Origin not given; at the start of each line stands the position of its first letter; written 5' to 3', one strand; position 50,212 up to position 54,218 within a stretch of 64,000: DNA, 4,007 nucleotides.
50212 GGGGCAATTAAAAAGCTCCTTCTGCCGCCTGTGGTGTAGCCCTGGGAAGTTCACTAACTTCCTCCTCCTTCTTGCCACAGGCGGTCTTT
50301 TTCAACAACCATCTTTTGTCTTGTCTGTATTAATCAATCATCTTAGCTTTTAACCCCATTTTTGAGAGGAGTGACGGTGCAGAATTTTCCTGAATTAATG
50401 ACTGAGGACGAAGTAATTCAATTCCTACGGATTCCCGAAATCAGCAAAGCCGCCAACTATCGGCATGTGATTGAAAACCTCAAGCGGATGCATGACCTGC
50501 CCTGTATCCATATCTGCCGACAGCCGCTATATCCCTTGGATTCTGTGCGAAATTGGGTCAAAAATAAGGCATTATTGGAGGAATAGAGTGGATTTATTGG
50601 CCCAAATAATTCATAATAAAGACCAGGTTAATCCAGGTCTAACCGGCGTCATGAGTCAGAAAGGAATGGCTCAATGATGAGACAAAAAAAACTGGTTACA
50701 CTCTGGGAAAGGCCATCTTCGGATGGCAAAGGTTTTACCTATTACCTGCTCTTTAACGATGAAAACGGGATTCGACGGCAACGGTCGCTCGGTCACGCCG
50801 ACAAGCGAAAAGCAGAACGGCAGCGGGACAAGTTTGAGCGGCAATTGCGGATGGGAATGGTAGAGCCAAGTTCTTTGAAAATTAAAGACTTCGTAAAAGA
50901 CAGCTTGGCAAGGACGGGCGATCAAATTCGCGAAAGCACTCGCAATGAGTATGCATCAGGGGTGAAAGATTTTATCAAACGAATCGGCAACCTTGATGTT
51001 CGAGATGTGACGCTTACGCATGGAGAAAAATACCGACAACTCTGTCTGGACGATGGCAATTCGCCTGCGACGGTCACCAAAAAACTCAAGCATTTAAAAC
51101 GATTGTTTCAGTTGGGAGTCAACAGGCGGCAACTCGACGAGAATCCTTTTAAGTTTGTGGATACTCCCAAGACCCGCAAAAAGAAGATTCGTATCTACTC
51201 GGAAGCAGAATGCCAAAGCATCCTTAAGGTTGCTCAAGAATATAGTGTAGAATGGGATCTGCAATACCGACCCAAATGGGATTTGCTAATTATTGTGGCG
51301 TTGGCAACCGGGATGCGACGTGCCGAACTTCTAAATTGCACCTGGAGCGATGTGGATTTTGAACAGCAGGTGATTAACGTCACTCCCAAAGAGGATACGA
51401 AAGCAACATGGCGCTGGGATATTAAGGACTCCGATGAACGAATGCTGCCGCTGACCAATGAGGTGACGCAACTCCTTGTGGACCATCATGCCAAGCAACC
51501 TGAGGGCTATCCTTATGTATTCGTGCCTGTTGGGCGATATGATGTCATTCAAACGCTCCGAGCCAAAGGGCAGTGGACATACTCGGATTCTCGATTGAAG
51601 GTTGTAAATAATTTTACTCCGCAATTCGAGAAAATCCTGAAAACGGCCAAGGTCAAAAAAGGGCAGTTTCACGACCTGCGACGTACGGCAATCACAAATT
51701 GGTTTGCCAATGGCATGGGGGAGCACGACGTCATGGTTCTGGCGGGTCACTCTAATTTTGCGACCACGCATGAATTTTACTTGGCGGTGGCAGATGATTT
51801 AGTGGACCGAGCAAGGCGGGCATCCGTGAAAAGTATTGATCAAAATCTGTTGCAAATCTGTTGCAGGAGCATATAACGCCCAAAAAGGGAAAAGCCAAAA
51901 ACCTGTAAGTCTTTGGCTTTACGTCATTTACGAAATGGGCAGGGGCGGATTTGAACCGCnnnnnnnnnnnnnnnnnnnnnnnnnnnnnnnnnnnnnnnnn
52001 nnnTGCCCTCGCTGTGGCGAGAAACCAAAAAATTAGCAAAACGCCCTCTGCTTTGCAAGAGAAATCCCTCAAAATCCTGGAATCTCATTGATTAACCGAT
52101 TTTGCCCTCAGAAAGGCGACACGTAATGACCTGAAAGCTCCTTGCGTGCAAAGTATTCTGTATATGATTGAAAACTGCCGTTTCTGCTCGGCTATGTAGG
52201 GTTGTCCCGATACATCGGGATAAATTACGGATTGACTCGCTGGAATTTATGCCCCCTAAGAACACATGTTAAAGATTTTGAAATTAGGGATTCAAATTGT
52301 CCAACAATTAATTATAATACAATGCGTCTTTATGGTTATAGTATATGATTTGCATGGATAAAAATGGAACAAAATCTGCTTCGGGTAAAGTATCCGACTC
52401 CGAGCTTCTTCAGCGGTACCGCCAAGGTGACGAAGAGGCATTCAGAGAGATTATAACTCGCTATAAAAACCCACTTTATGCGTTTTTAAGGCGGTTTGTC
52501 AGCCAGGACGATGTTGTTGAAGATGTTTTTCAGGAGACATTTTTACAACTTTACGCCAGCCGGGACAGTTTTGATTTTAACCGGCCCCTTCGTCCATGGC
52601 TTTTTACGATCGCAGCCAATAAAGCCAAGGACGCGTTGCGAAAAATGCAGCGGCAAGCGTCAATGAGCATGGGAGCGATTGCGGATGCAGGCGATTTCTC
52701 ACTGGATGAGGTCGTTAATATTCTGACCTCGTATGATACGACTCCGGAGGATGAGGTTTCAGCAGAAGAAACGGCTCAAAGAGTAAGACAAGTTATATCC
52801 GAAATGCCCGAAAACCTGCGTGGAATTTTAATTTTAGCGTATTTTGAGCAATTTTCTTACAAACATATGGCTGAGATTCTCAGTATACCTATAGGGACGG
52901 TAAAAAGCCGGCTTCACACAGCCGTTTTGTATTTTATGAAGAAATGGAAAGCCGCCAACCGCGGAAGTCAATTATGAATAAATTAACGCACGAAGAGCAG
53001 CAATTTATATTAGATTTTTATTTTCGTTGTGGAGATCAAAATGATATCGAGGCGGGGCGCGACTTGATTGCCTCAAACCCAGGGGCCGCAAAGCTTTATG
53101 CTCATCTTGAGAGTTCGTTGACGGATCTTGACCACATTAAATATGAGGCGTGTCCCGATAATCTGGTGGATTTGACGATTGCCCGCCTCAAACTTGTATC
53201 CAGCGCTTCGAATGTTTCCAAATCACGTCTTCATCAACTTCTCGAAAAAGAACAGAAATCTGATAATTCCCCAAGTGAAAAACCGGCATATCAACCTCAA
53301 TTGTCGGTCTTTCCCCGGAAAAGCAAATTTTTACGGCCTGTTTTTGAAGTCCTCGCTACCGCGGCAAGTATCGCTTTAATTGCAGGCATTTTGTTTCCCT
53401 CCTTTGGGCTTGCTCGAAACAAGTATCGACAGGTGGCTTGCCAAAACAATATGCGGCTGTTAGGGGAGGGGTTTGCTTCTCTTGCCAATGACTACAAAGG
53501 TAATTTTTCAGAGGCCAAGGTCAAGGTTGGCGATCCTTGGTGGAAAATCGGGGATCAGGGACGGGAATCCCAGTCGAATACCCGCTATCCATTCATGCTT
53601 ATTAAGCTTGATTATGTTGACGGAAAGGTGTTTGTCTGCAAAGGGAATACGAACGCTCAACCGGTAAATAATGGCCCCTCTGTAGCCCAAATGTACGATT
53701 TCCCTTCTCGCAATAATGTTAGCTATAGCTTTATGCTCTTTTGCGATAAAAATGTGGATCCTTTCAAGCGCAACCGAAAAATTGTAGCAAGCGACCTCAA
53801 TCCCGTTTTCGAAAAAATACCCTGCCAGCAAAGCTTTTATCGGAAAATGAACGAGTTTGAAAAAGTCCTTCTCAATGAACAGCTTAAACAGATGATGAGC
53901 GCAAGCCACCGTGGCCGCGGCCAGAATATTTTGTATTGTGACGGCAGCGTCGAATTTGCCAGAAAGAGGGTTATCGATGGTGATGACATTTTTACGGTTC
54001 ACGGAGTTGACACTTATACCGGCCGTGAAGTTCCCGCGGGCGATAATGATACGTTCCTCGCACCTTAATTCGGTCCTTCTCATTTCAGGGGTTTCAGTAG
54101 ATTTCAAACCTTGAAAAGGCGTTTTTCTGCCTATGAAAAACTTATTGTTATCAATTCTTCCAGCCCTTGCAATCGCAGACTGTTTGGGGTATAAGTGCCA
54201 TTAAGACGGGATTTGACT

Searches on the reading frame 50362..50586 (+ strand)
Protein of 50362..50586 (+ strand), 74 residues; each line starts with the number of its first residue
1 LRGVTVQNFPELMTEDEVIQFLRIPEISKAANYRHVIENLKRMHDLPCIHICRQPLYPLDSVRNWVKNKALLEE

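Call 10: search_protein_families(library=pfam, proteins=[window:50362-50586:+], max_evalue=0.01)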
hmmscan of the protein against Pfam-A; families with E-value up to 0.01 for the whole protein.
window:50362-50586:+ (74 aa): 0 families

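Call 11: search_protein_families(library=phrogs, proteins=[window:50362-50586:+], max_evalue=0.01)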
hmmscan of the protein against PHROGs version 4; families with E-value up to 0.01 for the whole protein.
window:50362-50586:+ (74 aa): 2 families
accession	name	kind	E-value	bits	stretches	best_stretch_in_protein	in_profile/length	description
phrog_10045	-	DNA, RNA and nucleotide metabolism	0.00082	20.2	1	4-28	12-36/74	HTH DNA binding protein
phrog_668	-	DNA, RNA and nucleotide metabolism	0.0011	19.7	1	7-69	58-113/181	HTH DNA binding protein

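Call 15: find_related_loci(query=window:50362-50586:+, collection=viral_contigs, flank=3000)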
Query window:50362-50586:+ (74 aa) in viral_contigs; peptide patterns used: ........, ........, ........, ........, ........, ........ (x = any residue, [..] = any of these).
12 stretches matched a pattern, but none encodes a relative of the query by tblastn (E <= 1e-3).

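Call 16: find_encoding_contigs(protein=window:50377-50586:+, flank=4000, max_places=10)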
Protein window:50377-50586:+ (69 aa): 2 contigs read that carry it; 2 places shown.
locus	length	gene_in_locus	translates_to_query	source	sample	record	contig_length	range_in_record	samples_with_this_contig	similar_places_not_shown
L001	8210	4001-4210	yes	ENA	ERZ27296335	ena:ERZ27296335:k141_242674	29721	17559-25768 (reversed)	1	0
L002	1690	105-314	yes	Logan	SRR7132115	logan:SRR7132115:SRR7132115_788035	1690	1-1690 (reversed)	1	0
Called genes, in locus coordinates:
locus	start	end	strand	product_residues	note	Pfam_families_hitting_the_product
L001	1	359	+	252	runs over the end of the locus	-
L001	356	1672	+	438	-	-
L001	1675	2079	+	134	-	-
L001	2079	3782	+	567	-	-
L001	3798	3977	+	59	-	-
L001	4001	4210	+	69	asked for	-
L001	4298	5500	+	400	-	PF00589:Phage_integrase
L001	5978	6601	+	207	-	PF07638:Sigma70_ECF (weak), PF04542:Sigma70_r2, PF08281:Sigma70_r4_2, PF04545:Sigma70_r4 (weak)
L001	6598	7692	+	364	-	-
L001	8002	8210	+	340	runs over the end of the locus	PF03462:PCRF, PF00472:RF-1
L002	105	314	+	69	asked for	-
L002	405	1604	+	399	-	PF00589:Phage_integrase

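Call 18: find_homologous_proteins(query=window:50377-50586:+, max_evalue=0.001)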
Query window:50377-50586:+ (69 aa): 698 proteins with E <= 0.001 among 698 candidates; the best 120 are listed.
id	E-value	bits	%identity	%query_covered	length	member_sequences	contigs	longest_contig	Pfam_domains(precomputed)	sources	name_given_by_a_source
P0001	1.1e-39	151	99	100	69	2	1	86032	-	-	-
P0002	2.1e-36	140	90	100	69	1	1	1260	-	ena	-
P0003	2.2e-31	125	80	96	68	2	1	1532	-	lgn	-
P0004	2.8e-30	121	79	99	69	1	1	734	-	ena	-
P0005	5.2e-30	120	78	94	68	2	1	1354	-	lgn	-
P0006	2.0e-29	118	80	96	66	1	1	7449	-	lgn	-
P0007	3.5e-29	118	80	93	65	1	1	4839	-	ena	-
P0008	1.7e-28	115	85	88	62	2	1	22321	-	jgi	jgi:hypothetical protein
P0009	2.6e-28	115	78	91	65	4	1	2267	-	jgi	-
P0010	4.2e-28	114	72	93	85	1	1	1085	-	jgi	-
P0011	6.5e-28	114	73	93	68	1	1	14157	-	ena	-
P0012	7.0e-28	113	73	96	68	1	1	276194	-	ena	-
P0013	7.4e-28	113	75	91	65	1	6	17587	-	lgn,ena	-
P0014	8.2e-28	113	71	100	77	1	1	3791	-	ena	-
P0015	1.1e-27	113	68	96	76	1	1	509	-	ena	-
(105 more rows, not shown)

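Call 20: find_related_loci(query=A2, collection=genome_contigs, flank=3000)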
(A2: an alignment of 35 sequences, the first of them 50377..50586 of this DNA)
Query A2 (69 aa) in genome_contigs; peptide patterns used: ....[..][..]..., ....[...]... (x = any residue, [..] = any of these).
45 stretches matched a pattern; 28 encode a relative of the query (tblastn E <= 1e-3); 28 distinct loci.
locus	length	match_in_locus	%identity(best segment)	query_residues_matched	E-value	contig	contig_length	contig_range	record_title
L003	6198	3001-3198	80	1-66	5e-35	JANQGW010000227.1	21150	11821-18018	MAG: Sedimentisphaerales bacterium isolate PL23b_bin.68 k99_1030548, whole genome shotgun sequence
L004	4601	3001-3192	72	3-66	1e-31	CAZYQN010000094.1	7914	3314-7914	MAG TPA_asm: uncultured Pirellulales bacterium isolate binchicken_co44_187 genome assembly, contig: NODE_9746_length_791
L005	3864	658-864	65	1-69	8e-31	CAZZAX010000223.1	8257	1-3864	MAG TPA_asm: uncultured Pirellulales bacterium isolate SRP068000_co1_46 genome assembly, contig: NODE_17685_length_8257_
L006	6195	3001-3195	69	1-65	3e-30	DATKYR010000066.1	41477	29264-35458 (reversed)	MAG TPA_asm: Sedimentisphaerales bacterium isolate SMAG_U14224 k141_4700477, whole genome shotgun sequence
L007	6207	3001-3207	64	1-69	6e-30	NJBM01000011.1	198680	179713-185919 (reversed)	MAG: Planctomycetes bacterium B3_Pla 28, whole genome shotgun sequence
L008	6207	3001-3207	59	1-69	1e-28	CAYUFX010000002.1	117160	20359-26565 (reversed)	MAG TPA_asm: uncultured Pirellulales bacterium isolate binchicken_co89_457 genome assembly, contig: NODE_106_length_1171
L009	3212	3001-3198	61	4-69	3e-28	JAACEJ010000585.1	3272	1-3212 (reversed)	MAG: Actinomycetota bacterium isolate OTbin.62 scaffold_27937, whole genome shotgun sequence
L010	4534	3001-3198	61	4-69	5e-28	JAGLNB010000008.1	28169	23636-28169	MAG: Planctomycetota bacterium isolate RS_6_16 ROV157_6.bin.16.fa_8, whole genome shotgun sequence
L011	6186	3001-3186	69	4-65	9e-28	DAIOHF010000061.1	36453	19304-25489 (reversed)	MAG TPA_asm: Sedimentisphaerales bacterium isolate CTOTU29512 NODE_772_length_36453_cov_7.310402, whole genome shotgun s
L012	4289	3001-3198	61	4-69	2e-27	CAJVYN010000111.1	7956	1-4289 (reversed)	TPA_asm: uncultured bacterium isolate DRR093003_bin.2_MetaBAT_v2.12.1_MAG genome assembly, contig: NODE_1424_length_7956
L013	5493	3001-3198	61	4-69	2e-27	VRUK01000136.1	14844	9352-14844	MAG: Planctomycetota bacterium isolate MohnsGC08_bin89 NODE_143_length_14844_cov_60.337780, whole genome shotgun sequenc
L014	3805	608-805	61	4-69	2e-27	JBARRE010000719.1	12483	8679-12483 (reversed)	MAG: Sedimentisphaerales bacterium isolate MFD13433_ilm_asm_bin29 k127_254923, whole genome shotgun sequence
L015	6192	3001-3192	64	2-65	9e-27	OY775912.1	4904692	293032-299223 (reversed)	MAG: Anaerohalosphaeraceae bacterium isolate 978f9c3d-91dc-4e11-95ec-8fa255ba7f00 genome assembly, chromosome: 1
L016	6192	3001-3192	63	1-64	2e-26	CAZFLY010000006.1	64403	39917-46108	MAG TPA_asm: uncultured Pirellulales bacterium isolate binchicken_co211_181 genome assembly, contig: NODE_223_length_644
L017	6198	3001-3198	58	4-69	2e-26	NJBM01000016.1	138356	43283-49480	MAG: Planctomycetes bacterium B3_Pla 53, whole genome shotgun sequence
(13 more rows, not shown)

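Call 21: find_related_loci(query=A2, collection=metagenome_contigs, flank=3000)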
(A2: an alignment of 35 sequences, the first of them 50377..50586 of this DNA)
Query A2 (69 aa) in metagenome_contigs; peptide patterns used: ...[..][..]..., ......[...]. (x = any residue, [..] = any of these).
369 stretches matched a pattern; 201 encode a relative of the query (tblastn E <= 1e-3); the best 80 are kept; 80 distinct loci.
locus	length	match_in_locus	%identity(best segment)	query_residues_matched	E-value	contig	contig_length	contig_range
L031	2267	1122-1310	78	3-65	2e-32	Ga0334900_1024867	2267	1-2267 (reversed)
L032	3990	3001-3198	71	4-69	8e-31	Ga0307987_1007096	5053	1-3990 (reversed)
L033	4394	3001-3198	71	4-69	1e-30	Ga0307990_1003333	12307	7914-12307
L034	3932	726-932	65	1-69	1e-30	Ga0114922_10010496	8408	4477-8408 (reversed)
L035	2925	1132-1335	68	2-69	3e-30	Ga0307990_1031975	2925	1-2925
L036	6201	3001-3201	67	3-69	1e-29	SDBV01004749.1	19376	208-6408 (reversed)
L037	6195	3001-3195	69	1-65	6e-30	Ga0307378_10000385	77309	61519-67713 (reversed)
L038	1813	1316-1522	65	1-69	5e-30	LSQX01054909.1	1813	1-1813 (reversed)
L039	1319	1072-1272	70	3-69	8e-30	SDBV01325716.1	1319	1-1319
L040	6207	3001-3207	64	1-69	2e-29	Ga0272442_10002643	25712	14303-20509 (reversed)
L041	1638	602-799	64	4-69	2e-29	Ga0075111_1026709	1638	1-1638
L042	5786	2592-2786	65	1-65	2e-29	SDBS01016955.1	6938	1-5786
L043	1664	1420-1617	65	4-69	2e-29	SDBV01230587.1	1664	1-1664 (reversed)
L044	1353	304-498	69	1-65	1e-29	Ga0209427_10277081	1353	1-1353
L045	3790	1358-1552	65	1-65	4e-29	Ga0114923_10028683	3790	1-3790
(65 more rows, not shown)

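Call 24: find_encoding_contigs(protein=P0002, flank=3000, max_places=4)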
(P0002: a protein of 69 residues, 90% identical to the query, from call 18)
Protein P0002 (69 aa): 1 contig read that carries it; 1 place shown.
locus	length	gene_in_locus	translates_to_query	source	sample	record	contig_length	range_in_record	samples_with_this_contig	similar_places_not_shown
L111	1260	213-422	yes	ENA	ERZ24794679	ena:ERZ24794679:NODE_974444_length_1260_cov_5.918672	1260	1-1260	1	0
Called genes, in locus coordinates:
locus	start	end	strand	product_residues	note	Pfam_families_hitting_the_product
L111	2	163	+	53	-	?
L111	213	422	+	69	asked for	-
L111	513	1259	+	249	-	?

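Call 25: find_encoding_contigs(protein=P0008, flank=3000, max_places=4)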
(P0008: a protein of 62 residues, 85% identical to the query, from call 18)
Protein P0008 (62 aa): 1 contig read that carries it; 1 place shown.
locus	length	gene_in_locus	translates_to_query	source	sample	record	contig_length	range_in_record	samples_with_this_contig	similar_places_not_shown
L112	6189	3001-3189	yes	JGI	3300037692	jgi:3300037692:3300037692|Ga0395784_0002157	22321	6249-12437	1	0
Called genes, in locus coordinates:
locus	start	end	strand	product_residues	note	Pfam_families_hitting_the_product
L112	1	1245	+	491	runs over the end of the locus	PF05707:Zot (weak)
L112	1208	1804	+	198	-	PF05857:TraX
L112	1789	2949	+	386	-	PF00263:Secretin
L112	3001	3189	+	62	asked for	-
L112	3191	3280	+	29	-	-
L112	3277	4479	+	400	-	PF13102:Phage_int_SAM_5 (weak), PF00589:Phage_integrase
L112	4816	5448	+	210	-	PF07638:Sigma70_ECF (weak), PF04542:Sigma70_r2, PF08281:Sigma70_r4_2, PF04545:Sigma70_r4 (weak)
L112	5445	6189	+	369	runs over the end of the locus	-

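Call 26: find_encoding_contigs(protein=P0006, flank=3000, max_places=4)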
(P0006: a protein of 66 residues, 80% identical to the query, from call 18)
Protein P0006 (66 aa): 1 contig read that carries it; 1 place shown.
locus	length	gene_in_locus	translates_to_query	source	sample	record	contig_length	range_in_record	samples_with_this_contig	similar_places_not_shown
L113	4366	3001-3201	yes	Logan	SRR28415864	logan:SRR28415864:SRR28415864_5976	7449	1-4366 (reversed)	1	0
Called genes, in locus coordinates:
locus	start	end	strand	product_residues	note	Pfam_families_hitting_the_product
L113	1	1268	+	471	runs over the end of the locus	PF05707:Zot (weak)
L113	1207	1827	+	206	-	PF05857:TraX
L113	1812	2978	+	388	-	PF00263:Secretin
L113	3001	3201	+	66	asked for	-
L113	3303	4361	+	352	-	PF00589:Phage_integrase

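Call 27: find_encoding_contigs(protein=P0007, flank=3000, max_places=4)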
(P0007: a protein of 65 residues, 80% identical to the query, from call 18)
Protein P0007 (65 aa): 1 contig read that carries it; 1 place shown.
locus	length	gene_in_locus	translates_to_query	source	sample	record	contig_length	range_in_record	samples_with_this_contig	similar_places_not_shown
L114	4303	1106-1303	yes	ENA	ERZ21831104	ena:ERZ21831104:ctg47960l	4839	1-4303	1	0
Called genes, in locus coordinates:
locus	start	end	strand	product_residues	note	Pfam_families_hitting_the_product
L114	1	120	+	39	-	?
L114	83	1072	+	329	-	PF00263:Secretin (weak)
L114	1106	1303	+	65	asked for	-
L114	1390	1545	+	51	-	-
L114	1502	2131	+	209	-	PF13102:Phage_int_SAM_5 (weak), PF02899:Phage_int_SAM_1 (faint), PF00589:Phage_integrase (weak)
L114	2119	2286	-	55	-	-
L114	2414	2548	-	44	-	-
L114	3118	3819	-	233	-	PF13620:CarboxypepD_reg (weak)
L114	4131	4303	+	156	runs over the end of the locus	PF04413:Glycos_transf_N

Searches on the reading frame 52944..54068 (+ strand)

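Call 10: search_protein_families(library=pfam, proteins=[window:52944-54068:+], max_evalue=0.01)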
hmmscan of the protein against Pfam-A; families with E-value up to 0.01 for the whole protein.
window:52944-54068:+ (374 aa): 1 family
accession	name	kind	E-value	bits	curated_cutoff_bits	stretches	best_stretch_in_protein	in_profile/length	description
PF07596.16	SBP_bac_10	-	0.0014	19.2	23.3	0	317-339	240-261/268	Protein of unknown function (DUF1559)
